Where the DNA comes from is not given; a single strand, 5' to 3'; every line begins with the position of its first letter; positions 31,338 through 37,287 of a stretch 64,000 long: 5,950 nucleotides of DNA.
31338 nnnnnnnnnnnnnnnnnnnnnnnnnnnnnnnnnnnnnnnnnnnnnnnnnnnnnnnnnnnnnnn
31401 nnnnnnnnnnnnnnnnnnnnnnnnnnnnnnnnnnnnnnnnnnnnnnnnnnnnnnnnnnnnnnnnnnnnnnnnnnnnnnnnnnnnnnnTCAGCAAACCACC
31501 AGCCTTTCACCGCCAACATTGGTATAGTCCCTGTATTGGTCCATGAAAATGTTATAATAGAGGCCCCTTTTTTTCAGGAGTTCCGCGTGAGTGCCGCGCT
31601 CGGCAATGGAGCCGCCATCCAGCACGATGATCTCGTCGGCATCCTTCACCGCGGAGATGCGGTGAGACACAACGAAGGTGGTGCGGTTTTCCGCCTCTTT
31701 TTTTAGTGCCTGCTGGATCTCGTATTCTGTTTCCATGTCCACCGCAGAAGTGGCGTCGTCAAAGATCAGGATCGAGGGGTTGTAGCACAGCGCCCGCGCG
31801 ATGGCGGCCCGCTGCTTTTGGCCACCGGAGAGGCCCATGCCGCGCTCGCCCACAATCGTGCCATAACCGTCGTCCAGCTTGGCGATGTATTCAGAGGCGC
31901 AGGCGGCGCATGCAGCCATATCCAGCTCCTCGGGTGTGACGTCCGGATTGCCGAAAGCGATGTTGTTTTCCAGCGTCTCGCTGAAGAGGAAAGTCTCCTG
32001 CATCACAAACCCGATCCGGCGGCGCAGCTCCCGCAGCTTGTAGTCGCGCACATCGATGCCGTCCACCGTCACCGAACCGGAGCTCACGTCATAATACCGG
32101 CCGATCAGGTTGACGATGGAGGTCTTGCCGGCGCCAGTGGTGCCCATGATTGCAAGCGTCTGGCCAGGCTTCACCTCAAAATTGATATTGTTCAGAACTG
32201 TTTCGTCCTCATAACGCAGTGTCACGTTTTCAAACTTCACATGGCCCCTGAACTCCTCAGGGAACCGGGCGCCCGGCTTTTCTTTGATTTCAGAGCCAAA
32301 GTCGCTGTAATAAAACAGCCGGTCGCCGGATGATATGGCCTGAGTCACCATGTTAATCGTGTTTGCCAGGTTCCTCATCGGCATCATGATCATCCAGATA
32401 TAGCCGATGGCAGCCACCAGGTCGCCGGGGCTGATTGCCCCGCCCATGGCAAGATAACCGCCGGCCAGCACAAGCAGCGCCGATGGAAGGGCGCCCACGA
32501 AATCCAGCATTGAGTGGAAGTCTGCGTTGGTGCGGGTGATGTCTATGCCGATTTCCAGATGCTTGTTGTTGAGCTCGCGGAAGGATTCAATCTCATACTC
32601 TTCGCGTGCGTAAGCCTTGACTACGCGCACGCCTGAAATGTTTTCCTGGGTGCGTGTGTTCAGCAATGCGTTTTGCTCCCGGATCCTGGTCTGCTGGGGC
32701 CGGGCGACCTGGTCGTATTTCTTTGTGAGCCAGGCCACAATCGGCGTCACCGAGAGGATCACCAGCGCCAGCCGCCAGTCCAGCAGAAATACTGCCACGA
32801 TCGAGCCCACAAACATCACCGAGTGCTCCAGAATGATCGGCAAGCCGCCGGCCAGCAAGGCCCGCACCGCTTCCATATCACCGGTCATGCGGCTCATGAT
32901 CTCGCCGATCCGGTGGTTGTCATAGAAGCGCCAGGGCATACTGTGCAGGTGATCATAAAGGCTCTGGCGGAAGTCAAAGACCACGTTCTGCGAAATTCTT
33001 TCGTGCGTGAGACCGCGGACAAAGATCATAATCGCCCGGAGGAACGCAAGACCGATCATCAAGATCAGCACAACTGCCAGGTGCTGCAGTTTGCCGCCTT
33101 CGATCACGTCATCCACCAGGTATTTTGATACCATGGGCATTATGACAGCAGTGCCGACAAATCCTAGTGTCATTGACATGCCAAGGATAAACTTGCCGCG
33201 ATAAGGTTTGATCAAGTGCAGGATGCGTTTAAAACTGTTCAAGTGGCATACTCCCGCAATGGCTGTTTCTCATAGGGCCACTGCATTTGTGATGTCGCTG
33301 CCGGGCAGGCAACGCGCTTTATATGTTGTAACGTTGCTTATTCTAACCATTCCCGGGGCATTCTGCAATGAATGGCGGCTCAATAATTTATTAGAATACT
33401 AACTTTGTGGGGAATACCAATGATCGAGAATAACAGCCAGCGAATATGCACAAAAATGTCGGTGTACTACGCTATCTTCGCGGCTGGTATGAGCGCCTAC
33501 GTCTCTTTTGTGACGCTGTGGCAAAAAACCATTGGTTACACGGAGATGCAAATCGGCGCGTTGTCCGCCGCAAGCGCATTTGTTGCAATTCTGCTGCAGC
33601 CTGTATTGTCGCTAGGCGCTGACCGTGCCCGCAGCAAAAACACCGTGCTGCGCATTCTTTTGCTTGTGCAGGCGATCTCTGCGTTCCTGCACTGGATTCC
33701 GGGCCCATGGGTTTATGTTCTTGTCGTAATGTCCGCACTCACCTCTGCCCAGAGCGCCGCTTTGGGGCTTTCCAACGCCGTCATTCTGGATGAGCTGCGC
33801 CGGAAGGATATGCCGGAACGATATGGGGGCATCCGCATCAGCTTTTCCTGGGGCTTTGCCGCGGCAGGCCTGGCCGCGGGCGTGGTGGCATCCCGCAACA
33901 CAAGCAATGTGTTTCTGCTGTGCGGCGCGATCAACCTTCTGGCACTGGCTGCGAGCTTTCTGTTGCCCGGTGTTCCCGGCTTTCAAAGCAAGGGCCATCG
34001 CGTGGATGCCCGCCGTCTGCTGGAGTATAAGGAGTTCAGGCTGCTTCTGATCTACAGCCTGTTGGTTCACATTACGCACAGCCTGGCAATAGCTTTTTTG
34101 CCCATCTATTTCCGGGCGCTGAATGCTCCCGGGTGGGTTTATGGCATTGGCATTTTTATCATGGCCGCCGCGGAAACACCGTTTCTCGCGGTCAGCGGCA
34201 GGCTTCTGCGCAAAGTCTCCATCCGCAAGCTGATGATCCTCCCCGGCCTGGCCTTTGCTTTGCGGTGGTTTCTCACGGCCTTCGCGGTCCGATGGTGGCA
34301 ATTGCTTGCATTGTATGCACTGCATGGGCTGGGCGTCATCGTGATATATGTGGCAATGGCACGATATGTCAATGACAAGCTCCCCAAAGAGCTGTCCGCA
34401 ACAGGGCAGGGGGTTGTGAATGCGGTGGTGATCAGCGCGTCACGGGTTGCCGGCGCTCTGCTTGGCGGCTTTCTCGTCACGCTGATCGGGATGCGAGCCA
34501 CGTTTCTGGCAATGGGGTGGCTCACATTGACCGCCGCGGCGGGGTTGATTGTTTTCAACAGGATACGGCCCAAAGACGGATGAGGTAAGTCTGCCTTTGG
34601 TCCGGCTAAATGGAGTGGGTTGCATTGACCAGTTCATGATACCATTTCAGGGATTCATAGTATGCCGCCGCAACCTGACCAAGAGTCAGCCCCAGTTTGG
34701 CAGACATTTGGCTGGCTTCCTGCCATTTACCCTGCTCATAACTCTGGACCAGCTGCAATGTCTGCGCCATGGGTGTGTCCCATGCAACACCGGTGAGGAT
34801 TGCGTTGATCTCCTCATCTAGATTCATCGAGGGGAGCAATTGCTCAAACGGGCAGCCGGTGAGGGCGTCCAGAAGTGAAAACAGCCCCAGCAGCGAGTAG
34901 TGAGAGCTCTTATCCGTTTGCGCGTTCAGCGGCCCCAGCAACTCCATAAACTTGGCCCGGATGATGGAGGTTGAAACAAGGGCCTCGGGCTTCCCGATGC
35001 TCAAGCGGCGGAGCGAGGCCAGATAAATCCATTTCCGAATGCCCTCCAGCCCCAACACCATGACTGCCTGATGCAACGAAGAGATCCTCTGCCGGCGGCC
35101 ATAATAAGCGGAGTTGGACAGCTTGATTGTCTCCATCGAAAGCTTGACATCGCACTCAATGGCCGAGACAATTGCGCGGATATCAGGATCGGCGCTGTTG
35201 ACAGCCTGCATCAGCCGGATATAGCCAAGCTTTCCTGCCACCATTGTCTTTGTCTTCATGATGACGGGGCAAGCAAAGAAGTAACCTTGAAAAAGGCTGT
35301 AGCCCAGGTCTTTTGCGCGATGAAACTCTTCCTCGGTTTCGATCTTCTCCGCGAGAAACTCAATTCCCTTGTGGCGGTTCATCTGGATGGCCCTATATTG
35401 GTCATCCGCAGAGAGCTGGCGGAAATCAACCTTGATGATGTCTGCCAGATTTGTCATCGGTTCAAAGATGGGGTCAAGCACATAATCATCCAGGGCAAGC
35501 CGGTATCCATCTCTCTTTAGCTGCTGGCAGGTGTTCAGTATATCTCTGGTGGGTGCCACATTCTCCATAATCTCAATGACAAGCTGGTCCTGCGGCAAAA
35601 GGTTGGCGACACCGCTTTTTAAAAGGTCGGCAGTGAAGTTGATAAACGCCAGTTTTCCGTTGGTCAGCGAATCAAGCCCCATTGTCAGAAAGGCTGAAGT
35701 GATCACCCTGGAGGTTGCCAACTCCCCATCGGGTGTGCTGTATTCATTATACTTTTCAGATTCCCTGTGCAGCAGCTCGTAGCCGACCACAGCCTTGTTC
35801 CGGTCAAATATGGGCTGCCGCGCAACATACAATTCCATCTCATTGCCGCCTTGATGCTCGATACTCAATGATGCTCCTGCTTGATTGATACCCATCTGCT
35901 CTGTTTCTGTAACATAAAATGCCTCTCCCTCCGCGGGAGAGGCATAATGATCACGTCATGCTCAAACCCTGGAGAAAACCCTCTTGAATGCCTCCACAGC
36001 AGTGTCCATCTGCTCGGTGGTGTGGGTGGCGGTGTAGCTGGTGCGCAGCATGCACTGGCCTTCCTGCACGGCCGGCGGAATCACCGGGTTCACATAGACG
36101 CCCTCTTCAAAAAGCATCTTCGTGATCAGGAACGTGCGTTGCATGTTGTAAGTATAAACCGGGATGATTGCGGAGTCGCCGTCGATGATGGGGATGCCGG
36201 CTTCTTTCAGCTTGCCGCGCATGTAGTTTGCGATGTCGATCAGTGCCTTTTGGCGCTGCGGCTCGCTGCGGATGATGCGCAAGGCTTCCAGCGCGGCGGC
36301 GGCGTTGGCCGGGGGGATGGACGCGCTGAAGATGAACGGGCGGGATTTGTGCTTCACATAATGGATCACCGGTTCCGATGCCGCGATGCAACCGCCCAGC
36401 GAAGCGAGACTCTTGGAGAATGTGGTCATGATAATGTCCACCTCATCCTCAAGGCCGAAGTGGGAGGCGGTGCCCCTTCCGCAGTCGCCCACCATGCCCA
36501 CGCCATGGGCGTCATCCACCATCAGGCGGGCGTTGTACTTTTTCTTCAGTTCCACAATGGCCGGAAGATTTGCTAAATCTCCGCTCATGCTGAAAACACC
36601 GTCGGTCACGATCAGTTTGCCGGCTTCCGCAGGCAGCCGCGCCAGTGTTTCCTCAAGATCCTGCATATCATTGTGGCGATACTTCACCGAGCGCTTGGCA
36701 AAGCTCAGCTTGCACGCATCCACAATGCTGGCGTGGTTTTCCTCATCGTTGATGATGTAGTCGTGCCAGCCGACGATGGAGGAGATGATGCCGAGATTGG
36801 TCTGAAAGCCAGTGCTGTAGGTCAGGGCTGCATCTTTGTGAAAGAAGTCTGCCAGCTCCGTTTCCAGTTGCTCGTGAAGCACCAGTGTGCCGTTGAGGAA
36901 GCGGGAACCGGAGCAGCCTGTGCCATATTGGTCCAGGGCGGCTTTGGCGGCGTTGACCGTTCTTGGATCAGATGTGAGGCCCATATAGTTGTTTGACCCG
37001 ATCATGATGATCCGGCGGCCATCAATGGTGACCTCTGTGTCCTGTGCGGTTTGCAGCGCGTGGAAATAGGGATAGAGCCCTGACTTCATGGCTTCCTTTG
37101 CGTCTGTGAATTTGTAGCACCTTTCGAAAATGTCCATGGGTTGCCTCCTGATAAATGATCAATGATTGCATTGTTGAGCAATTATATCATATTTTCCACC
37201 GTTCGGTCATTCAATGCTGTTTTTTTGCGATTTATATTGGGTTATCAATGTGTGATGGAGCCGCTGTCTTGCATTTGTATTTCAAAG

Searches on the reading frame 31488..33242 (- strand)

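Call 9: search_protein_families(library=pfam, proteins=[window:31488-33242:-])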
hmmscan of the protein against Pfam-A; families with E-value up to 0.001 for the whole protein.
window:31488-33242:- (584 aa): 3 families
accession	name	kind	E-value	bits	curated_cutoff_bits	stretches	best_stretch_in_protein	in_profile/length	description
PF00664.28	ABC_membrane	-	3.4e-54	184.8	28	1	29-289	12-274/274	ABC transporter transmembrane region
PF00005.33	ABC_tran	-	1.9e-30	106.7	25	1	350-499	1-137/137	ABC transporter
PF02463.25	SMC_N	-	7.9e-07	29.2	40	1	391-539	111-209/220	RecF/RecN/SMC N terminal domain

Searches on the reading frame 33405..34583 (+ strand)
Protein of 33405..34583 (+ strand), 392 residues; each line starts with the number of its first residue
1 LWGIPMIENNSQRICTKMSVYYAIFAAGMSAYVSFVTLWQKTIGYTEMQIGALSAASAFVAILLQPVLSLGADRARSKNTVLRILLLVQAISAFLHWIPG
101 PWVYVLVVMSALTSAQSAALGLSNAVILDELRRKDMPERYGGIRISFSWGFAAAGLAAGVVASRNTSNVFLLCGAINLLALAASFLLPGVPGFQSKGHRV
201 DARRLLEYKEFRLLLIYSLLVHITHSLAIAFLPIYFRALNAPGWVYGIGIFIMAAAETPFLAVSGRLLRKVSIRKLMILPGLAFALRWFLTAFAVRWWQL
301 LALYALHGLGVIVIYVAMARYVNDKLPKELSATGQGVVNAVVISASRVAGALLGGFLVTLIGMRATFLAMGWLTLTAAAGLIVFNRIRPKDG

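Call 9: search_protein_families(library=pfam, proteins=[window:33405-34583:+])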
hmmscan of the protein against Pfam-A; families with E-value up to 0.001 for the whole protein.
window:33405-34583:+ (392 aa): 4 families
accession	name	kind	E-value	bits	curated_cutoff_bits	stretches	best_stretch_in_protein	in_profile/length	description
PF12832.13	MFS_1_like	-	2.6e-39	135.8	25.2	1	16-369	2-373/373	MFS_1 like family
PF07690.21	MFS_1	-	4.6e-28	98.6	33.4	2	22-278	5-272/347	Major Facilitator Superfamily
PF03825.22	Nuc_H_symport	-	2.9e-16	59.9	25.9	1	18-376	11-380/400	Nucleoside H+ symporter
PF01306.25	LacY_symp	-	1.9e-11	43.8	24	1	18-377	13-392/413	LacY proton/sugar symporter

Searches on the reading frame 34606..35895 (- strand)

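Call 9: search_protein_families(library=pfam, proteins=[window:34606-35895:-])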
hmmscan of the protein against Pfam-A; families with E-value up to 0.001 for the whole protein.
window:34606-35895:- (429 aa): 2 families
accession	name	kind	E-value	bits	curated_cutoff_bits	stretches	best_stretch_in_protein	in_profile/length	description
PF08668.18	HDOD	-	5.3e-17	62.4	22.9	1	226-309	9-98/196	HDOD domain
PF00563.25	EAL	-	1.4e-14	54.5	31.3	1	22-209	13-235/236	EAL domain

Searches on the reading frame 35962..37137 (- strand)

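Call 28: search_protein_families(library=pfam, proteins=[window:35962-37137:-], max_evalue=0.00001)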
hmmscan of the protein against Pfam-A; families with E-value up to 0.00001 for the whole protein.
window:35962-37137:- (391 aa): 1 family
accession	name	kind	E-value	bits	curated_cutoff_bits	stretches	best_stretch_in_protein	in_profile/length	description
PF00155.27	Aminotran_1_2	-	3.4e-59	201.3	19.7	1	43-384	3-361/361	Aminotransferase class I and II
